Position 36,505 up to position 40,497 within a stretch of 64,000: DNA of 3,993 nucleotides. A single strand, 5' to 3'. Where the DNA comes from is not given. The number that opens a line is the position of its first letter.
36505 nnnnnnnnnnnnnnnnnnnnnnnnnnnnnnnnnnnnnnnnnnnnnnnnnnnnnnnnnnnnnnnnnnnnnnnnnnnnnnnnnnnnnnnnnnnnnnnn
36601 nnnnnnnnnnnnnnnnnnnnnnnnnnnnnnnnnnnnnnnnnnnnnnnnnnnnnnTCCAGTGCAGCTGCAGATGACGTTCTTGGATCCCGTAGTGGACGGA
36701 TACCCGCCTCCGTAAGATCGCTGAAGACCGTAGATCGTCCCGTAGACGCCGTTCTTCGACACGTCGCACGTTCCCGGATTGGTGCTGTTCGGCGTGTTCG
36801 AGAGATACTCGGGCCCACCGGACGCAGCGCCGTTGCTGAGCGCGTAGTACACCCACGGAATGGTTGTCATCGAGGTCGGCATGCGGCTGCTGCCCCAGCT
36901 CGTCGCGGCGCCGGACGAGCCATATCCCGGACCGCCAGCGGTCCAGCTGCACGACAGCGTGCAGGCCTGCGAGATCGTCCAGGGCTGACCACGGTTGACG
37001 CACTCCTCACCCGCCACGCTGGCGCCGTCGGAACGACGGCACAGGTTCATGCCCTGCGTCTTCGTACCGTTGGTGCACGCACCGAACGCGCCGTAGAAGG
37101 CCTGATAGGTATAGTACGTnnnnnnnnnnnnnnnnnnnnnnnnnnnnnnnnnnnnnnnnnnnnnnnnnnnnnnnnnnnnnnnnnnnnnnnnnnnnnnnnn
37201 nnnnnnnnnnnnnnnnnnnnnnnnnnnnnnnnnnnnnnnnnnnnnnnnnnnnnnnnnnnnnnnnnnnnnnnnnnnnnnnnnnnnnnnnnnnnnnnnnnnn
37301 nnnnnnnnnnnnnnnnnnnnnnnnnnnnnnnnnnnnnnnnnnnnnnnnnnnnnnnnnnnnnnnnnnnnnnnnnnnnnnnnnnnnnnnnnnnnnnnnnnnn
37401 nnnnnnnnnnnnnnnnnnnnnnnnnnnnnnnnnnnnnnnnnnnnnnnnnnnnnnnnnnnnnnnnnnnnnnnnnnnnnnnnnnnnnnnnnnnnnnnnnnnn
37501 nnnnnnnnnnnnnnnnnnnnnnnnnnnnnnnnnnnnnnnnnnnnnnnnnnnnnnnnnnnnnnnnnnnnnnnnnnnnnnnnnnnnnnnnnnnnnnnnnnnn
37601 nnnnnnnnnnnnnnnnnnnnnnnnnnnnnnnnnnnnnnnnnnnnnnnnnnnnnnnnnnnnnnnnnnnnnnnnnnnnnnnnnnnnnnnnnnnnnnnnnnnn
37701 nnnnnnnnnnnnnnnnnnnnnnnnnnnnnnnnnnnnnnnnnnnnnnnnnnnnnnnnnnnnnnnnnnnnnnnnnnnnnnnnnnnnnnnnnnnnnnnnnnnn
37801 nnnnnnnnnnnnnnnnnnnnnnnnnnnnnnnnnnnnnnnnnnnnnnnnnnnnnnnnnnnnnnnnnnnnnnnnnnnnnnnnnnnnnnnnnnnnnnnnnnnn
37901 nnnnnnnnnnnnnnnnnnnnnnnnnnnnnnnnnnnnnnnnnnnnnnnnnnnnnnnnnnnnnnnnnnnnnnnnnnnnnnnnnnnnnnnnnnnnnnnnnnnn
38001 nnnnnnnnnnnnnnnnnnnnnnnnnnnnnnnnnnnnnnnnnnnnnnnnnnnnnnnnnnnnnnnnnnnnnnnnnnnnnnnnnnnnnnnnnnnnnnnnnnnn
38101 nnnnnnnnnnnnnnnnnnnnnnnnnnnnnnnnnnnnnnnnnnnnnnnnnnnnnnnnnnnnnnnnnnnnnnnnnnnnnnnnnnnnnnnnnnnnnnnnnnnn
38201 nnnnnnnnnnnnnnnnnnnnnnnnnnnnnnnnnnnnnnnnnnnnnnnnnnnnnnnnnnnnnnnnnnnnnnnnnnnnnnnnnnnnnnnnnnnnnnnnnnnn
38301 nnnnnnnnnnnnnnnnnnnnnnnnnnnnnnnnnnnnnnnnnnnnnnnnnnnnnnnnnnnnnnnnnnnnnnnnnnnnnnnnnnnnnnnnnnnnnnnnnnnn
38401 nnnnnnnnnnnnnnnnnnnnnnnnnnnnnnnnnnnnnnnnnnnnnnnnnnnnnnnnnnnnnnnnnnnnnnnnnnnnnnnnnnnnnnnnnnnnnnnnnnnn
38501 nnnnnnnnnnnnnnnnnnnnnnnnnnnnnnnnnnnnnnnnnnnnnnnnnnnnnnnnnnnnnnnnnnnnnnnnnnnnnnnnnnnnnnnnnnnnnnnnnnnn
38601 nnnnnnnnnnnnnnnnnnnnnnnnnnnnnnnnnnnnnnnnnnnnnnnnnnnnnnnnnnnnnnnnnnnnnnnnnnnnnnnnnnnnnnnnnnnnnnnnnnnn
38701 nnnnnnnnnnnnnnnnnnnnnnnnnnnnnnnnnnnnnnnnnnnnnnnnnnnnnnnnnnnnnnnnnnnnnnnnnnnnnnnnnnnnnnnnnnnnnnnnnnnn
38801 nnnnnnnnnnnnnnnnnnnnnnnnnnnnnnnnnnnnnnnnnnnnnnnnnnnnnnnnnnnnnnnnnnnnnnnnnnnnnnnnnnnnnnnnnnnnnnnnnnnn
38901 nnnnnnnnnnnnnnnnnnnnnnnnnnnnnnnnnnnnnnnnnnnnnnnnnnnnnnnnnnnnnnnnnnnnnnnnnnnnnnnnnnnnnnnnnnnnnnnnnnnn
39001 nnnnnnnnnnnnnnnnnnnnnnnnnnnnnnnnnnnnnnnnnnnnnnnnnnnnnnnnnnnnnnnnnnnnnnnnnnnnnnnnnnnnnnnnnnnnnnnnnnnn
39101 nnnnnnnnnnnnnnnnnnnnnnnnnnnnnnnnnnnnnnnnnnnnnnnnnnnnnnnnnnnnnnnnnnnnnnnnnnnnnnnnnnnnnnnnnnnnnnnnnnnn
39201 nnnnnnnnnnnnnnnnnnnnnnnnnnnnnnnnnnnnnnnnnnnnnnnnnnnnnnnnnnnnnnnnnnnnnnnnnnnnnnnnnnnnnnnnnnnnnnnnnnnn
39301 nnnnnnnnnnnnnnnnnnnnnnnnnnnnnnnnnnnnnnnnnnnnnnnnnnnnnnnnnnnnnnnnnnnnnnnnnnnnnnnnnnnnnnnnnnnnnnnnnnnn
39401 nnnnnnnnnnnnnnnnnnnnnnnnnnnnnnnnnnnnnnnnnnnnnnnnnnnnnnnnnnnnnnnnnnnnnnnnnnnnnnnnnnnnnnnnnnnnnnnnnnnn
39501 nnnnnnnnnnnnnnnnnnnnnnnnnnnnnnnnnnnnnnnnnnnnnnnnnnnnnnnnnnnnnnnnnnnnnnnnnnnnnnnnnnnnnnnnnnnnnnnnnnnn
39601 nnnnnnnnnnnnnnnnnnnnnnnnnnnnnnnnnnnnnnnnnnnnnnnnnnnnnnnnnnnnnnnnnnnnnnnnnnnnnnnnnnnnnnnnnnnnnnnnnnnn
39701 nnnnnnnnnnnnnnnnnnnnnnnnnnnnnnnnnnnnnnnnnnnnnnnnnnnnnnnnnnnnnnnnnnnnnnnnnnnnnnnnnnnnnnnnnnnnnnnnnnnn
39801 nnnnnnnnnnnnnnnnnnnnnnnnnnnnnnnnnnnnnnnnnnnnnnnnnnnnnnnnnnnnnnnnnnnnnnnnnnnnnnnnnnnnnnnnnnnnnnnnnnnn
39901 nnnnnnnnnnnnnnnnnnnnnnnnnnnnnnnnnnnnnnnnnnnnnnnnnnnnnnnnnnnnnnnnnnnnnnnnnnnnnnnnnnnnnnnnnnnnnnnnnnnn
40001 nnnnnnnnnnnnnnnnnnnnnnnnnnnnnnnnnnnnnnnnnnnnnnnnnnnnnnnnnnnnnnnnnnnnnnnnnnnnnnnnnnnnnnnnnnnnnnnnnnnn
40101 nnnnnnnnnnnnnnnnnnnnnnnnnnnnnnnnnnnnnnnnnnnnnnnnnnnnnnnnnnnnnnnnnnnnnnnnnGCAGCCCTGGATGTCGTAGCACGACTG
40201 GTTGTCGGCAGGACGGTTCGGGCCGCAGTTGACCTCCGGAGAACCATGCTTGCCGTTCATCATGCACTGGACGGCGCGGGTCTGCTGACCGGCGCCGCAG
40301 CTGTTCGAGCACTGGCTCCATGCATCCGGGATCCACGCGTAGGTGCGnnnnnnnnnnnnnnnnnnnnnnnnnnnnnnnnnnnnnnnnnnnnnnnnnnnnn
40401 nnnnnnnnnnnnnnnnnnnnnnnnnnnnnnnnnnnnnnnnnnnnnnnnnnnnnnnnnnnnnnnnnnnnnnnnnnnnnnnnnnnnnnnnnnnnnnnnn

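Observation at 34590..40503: Cluster of secreted thrombospondin-type-1-like repeat proteins with a subtilase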

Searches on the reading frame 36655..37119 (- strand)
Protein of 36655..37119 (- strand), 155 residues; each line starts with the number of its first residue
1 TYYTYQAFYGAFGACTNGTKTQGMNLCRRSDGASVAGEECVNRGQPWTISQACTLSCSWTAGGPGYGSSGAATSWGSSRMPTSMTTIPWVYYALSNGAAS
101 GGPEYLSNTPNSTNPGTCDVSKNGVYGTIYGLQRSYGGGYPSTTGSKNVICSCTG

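Call 73: predict_structure(alignment_id=A3)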
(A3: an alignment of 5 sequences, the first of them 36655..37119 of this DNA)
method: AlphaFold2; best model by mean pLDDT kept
length: 155 residues; sequences in the alignment: 5
mean_pLDDT: 54.6   pTM: 0.40
mean pLDDT of the five models: 54.6, 50.3, 36.1, 32.6, 32.2
residues with pLDDT >= 90: 10; 70-90: 34; 50-70: 22; < 50: 89
segments of 3 or more residues with pLDDT < 50: 58-124, 126-146
pLDDT, mean of each block of 10 residues (from residue 1): 86 70 90 88 88 55 33 30 36 32 35 42 49 39 48 51
secondary structure, 60 per line:
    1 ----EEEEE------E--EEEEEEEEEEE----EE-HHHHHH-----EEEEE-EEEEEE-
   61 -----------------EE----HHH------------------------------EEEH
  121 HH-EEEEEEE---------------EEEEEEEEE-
elements in order: E5-9 E19-29 H37-42 E48-52 E54-59 E117-119 E124-130 E146-154

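Call 75: fold_search(model_id=the predicted structure, library=pdb)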
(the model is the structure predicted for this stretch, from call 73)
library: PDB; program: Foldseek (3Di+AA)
matches with E <= 10: 48; with E <= 0.001: 0
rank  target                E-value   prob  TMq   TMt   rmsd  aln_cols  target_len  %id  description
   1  6vw4_B                3.3e+00  0.09  0.16  0.18   4.0        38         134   10  2.35 Angstrom structure of Caci_6494 from Catenulispora Acidiphila in complex with S-DNPA (released 2020-06-17)
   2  4nhf_F                3.8e+00  0.10  0.18  0.19   6.7        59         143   12  Crystal structure of the soluble domain of TrwG Type IV secretion machinery from Bartonella grahamii (released 2014-03-05)
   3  6vw4_A                3.8e+00  0.08  0.16  0.18   4.0        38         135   10  2.35 Angstrom structure of Caci_6494 from Catenulispora Acidiphila in complex with S-DNPA (released 2020-06-17)
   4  3bm4_A                4.0e+00  0.06  0.16  0.13   8.9        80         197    5  Crystal Structure of Human ADP-ribose Pyrophosphatase NUDT5 In complex with magnesium and AMPcpr (released 2008-05-20)
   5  6p77_A                4.3e+00  0.08  0.16  0.17   4.1        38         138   10  2.5 Angstrom structure of Caci_6494 from Catenulispora Acidiphila (released 2020-06-17)
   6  9g6y_A                4.3e+00  0.05  0.12  0.11   4.4        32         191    6  Crystal structure of NUDT5 bound to dNUDT5 (released 2026-02-04)
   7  9iqn                  4.5e+00  0.15  0.15  0.19   2.9        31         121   10  CatM-W86A-L6R, a SnoaL-like protein in complex with substrate mimic L6R (released 2025-07-16)
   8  4o3v_B                5.3e+00  0.06  0.15  0.16   3.5        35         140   17  Crystal structure of a VirB8-like protein of type IV secretion system from Rickettsia typhi (released 2014-03-05)
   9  9e3j_C                5.3e+00  0.05  0.12  0.15   5.3        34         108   26  Cryo EM structure of pertussis toxin in complex with neutralizing Fab PERT-171 (released 2025-10-29)
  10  2dsc_A                5.3e+00  0.04  0.12  0.10   4.4        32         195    6  Crystal structure of human ADP-ribose pyrophosphatase NUDT5 in complex with magnesium and ADP-ribose (released 2006-11-14)
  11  7ocj_H                5.3e+00  0.04  0.12  0.14  10.7        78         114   10  Crystal structure of E.coli LexA in complex with nanobody NbSOS2(Nb14509) (released 2022-10-26)
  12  4lso                  5.3e+00  0.04  0.15  0.16  11.7        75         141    8  Crystal structure of the soluble domain of a Type IV secretion system protein VirB8 from Bartonella quintana Toulouse (released 2014-03-05)
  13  9e3h_C                5.6e+00  0.06  0.12  0.16   5.2        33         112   24  Cryo EM structure of pertussis toxin in complex with neutralizing Fab PERT-61 (released 2025-10-29)
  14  9iqm                  5.9e+00  0.13  0.15  0.19   3.0        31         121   10  CatM-L6S, a SnoaL-like protein in complex with substrate mimic L6S (released 2025-07-16)
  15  7xmj_B                5.9e+00  0.05  0.14  0.08   4.0        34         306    9  Crystal structure of carbohydrate esterase family 7 acetyl xylan esterase (released 2023-05-31)
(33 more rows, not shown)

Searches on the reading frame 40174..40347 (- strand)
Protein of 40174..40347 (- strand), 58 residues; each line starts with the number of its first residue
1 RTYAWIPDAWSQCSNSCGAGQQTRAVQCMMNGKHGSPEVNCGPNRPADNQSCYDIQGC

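Call 99: search_solved_structures(query=A4, max_evalue=0.1, show_alignments=3)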
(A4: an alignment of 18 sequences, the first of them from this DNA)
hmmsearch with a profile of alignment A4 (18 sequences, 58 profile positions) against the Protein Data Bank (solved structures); distinct sequences matched with E-value up to 0.1: 1.
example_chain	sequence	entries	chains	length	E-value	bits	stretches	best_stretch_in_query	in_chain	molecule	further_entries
8oxr_A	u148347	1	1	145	5.2e-05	26.6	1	2-52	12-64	Thrombospondin type-1 domain-containing protein 7A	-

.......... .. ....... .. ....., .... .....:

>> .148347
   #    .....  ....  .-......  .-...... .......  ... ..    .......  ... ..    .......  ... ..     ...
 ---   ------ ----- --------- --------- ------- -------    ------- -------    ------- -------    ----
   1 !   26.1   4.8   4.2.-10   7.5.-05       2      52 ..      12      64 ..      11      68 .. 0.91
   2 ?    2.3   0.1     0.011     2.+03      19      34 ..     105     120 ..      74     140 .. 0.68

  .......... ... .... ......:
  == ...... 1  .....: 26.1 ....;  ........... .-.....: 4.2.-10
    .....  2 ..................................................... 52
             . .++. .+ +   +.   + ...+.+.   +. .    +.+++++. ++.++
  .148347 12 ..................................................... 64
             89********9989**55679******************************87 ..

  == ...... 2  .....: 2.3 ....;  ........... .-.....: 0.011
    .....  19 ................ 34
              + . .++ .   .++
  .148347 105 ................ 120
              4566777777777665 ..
